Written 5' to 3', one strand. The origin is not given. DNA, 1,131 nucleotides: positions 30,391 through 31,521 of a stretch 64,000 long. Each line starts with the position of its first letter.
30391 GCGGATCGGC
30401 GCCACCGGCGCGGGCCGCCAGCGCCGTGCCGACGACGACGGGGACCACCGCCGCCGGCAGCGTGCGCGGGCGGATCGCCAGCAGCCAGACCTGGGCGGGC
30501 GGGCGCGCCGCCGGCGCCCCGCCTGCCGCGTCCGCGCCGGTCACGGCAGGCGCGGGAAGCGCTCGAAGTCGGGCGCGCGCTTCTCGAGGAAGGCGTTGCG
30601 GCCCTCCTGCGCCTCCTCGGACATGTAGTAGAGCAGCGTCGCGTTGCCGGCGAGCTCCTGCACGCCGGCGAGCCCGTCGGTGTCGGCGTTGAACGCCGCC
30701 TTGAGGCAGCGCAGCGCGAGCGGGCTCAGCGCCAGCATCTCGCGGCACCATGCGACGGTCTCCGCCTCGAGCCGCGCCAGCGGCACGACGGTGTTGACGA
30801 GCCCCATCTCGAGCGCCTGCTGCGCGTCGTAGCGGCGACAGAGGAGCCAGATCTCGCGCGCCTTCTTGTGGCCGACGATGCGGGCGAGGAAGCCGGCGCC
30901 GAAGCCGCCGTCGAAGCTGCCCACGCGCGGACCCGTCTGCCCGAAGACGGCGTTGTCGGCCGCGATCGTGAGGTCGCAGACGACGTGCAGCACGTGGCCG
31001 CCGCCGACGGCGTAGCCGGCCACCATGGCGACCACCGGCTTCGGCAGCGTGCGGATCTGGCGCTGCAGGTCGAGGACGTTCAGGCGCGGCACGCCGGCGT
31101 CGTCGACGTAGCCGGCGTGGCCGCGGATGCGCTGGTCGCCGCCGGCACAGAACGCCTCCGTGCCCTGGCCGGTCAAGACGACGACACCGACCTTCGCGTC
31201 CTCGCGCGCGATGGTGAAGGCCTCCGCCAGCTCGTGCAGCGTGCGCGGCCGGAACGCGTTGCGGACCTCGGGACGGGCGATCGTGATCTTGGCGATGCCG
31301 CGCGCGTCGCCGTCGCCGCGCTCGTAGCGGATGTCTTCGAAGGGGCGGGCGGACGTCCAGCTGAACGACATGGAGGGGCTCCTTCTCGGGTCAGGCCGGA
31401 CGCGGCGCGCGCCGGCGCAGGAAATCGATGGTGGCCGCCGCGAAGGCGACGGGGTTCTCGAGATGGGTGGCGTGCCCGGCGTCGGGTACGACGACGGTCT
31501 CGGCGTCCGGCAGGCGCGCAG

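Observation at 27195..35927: Menaquinone biosynthesis cluster in which most genes are frame-disrupted while menB and menH are intact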

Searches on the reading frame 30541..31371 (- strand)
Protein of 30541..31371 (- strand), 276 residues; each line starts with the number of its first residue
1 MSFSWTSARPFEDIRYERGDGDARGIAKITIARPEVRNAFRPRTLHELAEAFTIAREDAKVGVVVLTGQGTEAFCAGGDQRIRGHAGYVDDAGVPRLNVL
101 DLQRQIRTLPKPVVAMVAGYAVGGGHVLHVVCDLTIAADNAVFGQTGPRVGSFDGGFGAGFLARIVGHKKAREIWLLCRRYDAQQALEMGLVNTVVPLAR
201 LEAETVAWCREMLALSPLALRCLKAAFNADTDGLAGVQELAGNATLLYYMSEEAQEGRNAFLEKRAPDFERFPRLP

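Call 5: find_related_loci(query=window:30544-31371:-, collection=genome_contigs, flank=10000)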
Query window:30544-31371:- (276 aa) in genome_contigs; peptide patterns used: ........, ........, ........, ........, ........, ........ (x = any residue, [..] = any of these).
600 stretches matched a pattern (row limit reached: there are more); 596 encode a relative of the query (tblastn E <= 1e-3); the best 80 are kept; 80 distinct loci.
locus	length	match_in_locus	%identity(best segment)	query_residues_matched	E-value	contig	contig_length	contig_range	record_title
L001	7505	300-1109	80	3-276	8e-148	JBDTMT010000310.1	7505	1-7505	MAG: bacterium isolate cluster3_bin.132 NODE_49500_length_7505_cov_6.293557, whole genome shotgun sequence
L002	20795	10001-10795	83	1-269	1e-145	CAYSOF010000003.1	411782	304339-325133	MAG TPA_asm: uncultured Candidatus Binatia bacterium isolate binchicken_co179_115 genome assembly, contig: NODE_71_lengt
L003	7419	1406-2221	75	1-276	3e-141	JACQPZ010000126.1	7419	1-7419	MAG: Candidatus Latescibacterota bacterium isolate NC_groundwater_1320_Ag_S-0.2um_68_47 S_p2_S4_coassembly_k141_2084799,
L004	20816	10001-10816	76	1-276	7e-141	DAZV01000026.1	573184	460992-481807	MAG TPA_asm: Candidatus Sericytochromatia bacterium S15B-MN24 CBMW_12 SRR636581.qc.1_paired_contig_173, whole genome sho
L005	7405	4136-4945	76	5-276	9e-141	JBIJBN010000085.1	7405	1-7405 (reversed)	MAG: Luteolibacter sp. isolate ME2006-08-08D7_3300042516_group2_bin216 Rohwer_bin2710_scaffold_9847_c1, whole genome sho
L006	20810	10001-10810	75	5-276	1e-139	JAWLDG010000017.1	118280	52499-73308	MAG: Luteolibacter sp. isolate 15dZY3.bin.98 NODE_325_length_118280_cov_27.174385, whole genome shotgun sequence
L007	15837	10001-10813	73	4-276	4e-139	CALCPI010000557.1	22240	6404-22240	MAG TPA_asm: uncultured Verrucomicrobiales bacterium isolate SRR3933179_bin.13_CONCOCT_v1.1_MAG genome assembly, contig:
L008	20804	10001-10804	76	5-276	9e-139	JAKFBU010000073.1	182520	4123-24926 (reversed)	MAG: Candidatus Sericytochromatia bacterium isolate LC003 contig-124_22, whole genome shotgun sequence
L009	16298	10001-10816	73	3-276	1e-138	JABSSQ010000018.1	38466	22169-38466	MAG: Verrucomicrobiales bacterium isolate DT_116 DT-Verrucomicrobiales-1_scaffold_18, whole genome shotgun sequence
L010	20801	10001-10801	76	5-275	7e-139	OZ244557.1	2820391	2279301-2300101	MAG: Dehalococcoidia bacterium isolate 17c548fc-85ac-4b32-8eac-b178c1b3bdc7 genome assembly, chromosome: 1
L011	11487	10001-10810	75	5-276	3e-138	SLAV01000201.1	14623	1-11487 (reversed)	MAG: Haloferula sp. isolate CSSed162cmB_42 CSSed16-2cmB-11933, whole genome shotgun sequence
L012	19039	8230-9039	71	5-276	2e-138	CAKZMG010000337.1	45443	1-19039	MAG TPA_asm: uncultured Verrucomicrobiales bacterium isolate ERR2094166_bin.15_CONCOCT_v1.1_MAG genome assembly, contig:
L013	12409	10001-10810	74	5-276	3e-138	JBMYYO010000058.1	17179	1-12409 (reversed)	MAG: Akkermansiaceae bacterium isolate ME_XS_2208_bin_31 ME_XS_2208_bin_31_57, whole genome shotgun sequence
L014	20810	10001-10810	74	3-276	3e-138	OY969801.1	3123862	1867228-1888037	MAG: Candidatus Eisenbacteria bacterium isolate MFD10007.bin.c.4 genome assembly, chromosome: 1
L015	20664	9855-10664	74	5-276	4e-138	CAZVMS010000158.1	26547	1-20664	MAG TPA_asm: uncultured Haloferula sp. isolate SRP118108_co2_29 genome assembly, contig: k141_253287, whole genome shotg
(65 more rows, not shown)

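Call 14: find_encoding_contigs(protein=window:30541-31371:-, flank=10000, max_places=10)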
Protein window:30541-31371:- (276 aa): no gene with exactly this product is on record in the collection.

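Call 36: find_homologous_proteins(query=window:30544-31371:-, max_evalue=1e-100)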
Query window:30544-31371:- (276 aa): 7965 proteins with E <= 1e-100 among 8000 candidates; the best 120 are listed.
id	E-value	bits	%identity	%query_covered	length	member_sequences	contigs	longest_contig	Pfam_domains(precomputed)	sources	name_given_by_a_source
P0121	1.6e-189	646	-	-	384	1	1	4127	PF00378.26,PF16113.11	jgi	-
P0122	1.3e-181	620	100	100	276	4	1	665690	PF00378.26,PF16113.11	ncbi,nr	ncbi:MAG: 1,4-dihydroxy-2-naphthoyl-CoA synthase [bacterium]|nr:1,4-dihydroxy-2-naphthoyl-CoA syntha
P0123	5.3e-174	595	94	100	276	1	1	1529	PF00378.26,PF16113.11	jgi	jgi:naphthoate synthase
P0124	6.6e-157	539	86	100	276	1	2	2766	PF00378.26,PF16113.11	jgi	jgi:naphthoate synthase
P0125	3.2e-156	537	86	100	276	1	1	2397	PF00378.26,PF16113.11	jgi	jgi:naphthoate synthase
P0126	1.3e-155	535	86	100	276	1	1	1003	PF00378.26,PF16113.11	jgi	jgi:naphthoate synthase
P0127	1.2e-154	532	85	100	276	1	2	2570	PF00378.26,PF16113.11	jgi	-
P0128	3.7e-154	530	85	100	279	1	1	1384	PF00378.26,PF16113.11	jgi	-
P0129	4.2e-154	530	85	100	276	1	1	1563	PF00378.26,PF16113.11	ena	-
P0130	2.9e-153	527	83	100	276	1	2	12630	PF00378.26,PF16113.11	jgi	jgi:naphthoate synthase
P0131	6.2e-152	523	84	100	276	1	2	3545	PF00378.26,PF16113.11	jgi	jgi:naphthoate synthase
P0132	9.5e-152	522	84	100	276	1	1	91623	PF00378.26,PF16113.11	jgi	jgi:naphthoate synthase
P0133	2.2e-151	521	83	100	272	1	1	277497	PF00378.26,PF16113.11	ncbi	-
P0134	7.3e-151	519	84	100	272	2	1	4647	PF00378.26,PF16113.11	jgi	jgi:naphthoate synthase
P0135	3.3e-149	514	82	100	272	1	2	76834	PF00378.26,PF16113.11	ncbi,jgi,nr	ncbi:MAG TPA: 1,4-dihydroxy-2-naphthoyl-CoA synthase [Candidatus Binatia bacterium]|jgi:naphthoate s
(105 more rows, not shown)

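Call 37: find_encoding_contigs(protein=P0121, flank=10000, max_places=10)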
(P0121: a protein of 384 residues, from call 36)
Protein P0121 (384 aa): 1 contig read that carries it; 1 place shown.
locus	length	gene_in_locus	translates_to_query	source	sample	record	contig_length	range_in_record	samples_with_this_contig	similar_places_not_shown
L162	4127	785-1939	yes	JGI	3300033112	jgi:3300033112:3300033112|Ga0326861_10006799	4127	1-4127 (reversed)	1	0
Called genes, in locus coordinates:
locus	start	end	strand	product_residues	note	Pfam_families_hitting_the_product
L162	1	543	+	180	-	?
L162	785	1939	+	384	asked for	PF00378:ECH_1, PF16113:ECH_2, PF00378:ECH_1, PF16113:ECH_2 (weak)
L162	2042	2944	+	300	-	PF01040:UbiA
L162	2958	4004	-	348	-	PF10094:DUF2332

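Call 38: find_encoding_contigs(protein=P0122, flank=10000, max_places=10)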
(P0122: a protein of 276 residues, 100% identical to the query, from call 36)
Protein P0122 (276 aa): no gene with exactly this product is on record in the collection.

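Call 40: list_cluster_members(proteins=[P0122, P0123, P0001])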
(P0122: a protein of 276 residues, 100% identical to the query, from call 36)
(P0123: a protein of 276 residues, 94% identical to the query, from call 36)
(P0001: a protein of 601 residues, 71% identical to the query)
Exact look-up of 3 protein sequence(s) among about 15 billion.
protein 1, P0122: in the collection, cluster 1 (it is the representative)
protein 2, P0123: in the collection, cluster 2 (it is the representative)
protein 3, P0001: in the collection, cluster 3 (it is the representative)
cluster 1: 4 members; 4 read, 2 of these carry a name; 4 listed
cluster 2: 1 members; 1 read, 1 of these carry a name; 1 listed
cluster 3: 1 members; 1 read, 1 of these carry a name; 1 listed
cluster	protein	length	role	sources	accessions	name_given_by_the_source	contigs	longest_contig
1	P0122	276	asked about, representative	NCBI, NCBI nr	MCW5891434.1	MAG: 1,4-dihydroxy-2-naphthoyl-CoA synthase [bacterium] | 1,4-dihydroxy-2-naphthoyl-CoA synthase [bacterium]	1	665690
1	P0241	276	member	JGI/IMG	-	naphthoate synthase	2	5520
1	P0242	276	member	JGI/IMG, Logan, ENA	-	-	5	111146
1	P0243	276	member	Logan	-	-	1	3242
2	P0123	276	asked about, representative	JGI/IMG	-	naphthoate synthase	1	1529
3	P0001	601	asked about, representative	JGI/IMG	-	2-succinyl-5-enolpyruvyl-6-hydroxy-3-cyclohexene-1-carboxylate synthase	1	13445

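Call 41: find_encoding_contigs(protein=P0242, flank=10000, max_places=10)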
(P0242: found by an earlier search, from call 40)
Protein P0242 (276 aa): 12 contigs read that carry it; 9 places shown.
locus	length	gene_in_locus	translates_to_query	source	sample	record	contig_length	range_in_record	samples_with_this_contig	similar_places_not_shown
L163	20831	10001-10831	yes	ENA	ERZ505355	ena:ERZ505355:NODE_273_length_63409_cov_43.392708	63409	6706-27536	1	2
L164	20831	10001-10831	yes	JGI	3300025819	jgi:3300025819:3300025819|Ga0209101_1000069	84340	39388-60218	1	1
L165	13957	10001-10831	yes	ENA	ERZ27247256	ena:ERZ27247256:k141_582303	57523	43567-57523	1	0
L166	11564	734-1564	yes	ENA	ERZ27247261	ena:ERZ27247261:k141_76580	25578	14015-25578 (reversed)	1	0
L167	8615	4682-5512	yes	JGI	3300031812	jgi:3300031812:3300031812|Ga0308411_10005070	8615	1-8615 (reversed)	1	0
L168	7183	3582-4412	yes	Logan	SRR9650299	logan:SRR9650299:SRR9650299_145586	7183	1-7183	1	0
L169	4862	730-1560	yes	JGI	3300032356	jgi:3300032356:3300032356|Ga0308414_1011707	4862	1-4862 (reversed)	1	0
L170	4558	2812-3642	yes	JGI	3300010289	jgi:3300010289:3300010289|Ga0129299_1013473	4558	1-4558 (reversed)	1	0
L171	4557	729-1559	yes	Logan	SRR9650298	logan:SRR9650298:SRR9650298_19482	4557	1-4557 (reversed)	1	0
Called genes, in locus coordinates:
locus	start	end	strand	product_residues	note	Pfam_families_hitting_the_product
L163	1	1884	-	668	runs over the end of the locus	PF11896:GlgE_dom_N_S, PF00128:Alpha-amylase, PF21702:GLGE_C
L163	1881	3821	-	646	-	PF02922:CBM_48, PF00128:Alpha-amylase (weak), PF02806:Alpha-amylase_C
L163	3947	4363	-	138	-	PF01584:CheW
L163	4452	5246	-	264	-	PF00378:ECH_1, PF16113:ECH_2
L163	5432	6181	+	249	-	PF00376:MerR (weak), PF13411:MerR_1, PF28507:Rv1828_C (weak)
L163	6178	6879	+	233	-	PF01209:Ubie_methyltran, PF13489:Methyltransf_23, PF13847:Methyltransf_31, PF08241:Methyltransf_11, PF08242:Methyltransf_12, PF13649:Methyltransf_25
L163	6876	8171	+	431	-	PF00425:Chorismate_bind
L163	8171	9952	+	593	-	PF02776:TPP_enzyme_N, PF16582:TPP_enzyme_M_2 (weak), PF02775:TPP_enzyme_C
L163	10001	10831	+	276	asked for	PF00378:ECH_1, PF16113:ECH_2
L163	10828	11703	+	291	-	PF01040:UbiA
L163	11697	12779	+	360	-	PF02746:MR_MLE_N (weak), PF13378:MR_MLE_C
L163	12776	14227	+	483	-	PF00501:AMP-binding, PF13193:AMP-binding_C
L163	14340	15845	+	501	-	PF02321:OEP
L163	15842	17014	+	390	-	PF25917:BSH_RND, PF25876:HH_MFP_RND (weak), PF25944:Beta-barrel_RND, PF25954:Beta-barrel_RND_2 (weak), PF25967:RND-MFP_C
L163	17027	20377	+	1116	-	PF00873:ACR_tran, PF03176:MMPL (faint), PF00873:ACR_tran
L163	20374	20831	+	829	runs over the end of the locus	PF00343:Phosphorylase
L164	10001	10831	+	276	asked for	PF00378:ECH_1, PF16113:ECH_2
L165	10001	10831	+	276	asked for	PF00378:ECH_1, PF16113:ECH_2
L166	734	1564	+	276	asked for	PF00378:ECH_1, PF16113:ECH_2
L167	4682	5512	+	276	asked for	PF00378:ECH_1, PF16113:ECH_2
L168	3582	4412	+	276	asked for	PF00378:ECH_1, PF16113:ECH_2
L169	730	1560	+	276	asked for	PF00378:ECH_1, PF16113:ECH_2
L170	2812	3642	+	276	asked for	PF00378:ECH_1, PF16113:ECH_2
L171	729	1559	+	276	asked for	PF00378:ECH_1, PF16113:ECH_2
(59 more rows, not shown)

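Call 42: find_encoding_contigs(protein=P0241, flank=10000, max_places=10)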
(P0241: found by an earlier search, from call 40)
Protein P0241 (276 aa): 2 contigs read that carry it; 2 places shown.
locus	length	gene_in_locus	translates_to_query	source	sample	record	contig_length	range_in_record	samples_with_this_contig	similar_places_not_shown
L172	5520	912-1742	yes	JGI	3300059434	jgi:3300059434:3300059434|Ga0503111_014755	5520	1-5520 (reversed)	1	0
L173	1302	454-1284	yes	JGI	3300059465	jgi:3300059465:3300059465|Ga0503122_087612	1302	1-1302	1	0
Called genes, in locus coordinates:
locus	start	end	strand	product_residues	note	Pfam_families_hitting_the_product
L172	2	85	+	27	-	?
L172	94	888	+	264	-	PF00561:Abhydrolase_1, PF12146:Hydrolase_4, PF12697:Abhydrolase_6, PF03096:Ndr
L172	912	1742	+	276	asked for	PF00378:ECH_1, PF16113:ECH_2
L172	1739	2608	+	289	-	PF01040:UbiA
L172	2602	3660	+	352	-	PF02746:MR_MLE_N, PF13378:MR_MLE_C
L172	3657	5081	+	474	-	PF00501:AMP-binding, PF13193:AMP-binding_C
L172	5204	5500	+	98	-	-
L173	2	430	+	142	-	?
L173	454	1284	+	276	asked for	PF00378:ECH_1, PF16113:ECH_2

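Call 43: find_encoding_contigs(protein=P0243, flank=10000, max_places=10)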
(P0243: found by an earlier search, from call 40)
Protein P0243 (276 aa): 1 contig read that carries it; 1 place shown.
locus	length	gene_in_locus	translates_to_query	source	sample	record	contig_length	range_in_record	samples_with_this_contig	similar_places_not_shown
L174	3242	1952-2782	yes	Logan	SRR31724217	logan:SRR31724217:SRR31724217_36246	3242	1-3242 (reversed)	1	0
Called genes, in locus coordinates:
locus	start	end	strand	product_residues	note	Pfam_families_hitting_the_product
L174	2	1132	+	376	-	?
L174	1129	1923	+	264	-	PF00561:Abhydrolase_1, PF12146:Hydrolase_4, PF12697:Abhydrolase_6, PF03096:Ndr (weak)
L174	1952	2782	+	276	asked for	PF00378:ECH_1, PF16113:ECH_2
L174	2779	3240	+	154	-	?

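Call 71: search_protein_families(library=ncbifam, max_evalue=1e-10, proteins=[window:30544-31371:-])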
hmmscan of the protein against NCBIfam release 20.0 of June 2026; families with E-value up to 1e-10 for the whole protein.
window:30544-31371:- (276 aa): 67 families (the best 25 are shown)
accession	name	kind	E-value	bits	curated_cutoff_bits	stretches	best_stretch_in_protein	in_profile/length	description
NF005637.0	PRK07396.1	equivalog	9e-148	491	380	1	2-276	3-273/273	1,4-dihydroxy-2-naphthoyl-CoA synthase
TIGR01929.1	menB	equivalog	4.8e-133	442.6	342.7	1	11-272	1-259/259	1,4-dihydroxy-2-naphthoyl-CoA synthase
NF006186.0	PRK08321.1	equivalog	8e-98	327.7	378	1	9-274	20-300/302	1,4-dihydroxy-2-naphthoyl-CoA synthase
TIGR03210.1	badI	equivalog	8.3e-86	287.4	467.6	1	11-271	1-255/256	2-ketocyclohexanecarboxyl-CoA hydrolase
NF042430.2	EnCoAhydt_DpgD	equivalog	9.1e-46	156.4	400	1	26-269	7-255/258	enoyl-CoA-hydratase DpgD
NF051848.1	EnCoAHydtEchA19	equivalog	2e-43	148.8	400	1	28-270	12-256/258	enoyl-CoA hydratase EchA19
NF006008.0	PRK08139.1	equivalog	4.3e-42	144.5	313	1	22-270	17-264/266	enoyl-CoA hydratase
NF006007.0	PRK08138.1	subfamily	6e-41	140.5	355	1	22-270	14-259/261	enoyl-CoA hydratase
NF005675.0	PRK07468.1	equivalog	3.7e-40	138.3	350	1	20-270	9-260/262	crotonase/enoyl-CoA hydratase family protein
NF046063.1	oxepin_alt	equivalog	4.4e-40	137.8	300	1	27-268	11-254/254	oxepin-CoA hydrolase, alternative type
NF004475.0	PRK05809.1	subfamily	6e-40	137.4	394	1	25-270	13-258/260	short-chain-enoyl-CoA hydratase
NF006140.0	PRK08290.1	subfamily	1.3e-39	136.1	280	2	100-232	112-242/292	enoyl-CoA hydratase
NF004517.0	PRK05862.1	equivalog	3.4e-39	134.9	396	1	26-270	14-255/257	enoyl-CoA hydratase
NF005700.0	PRK07511.1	subfamily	3.9e-39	134.8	274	1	29-271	16-260/260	enoyl-CoA hydratase family protein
NF005802.0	PRK07657.1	equivalog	6e-39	134.1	363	1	24-269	12-257/260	enoyl-CoA hydratase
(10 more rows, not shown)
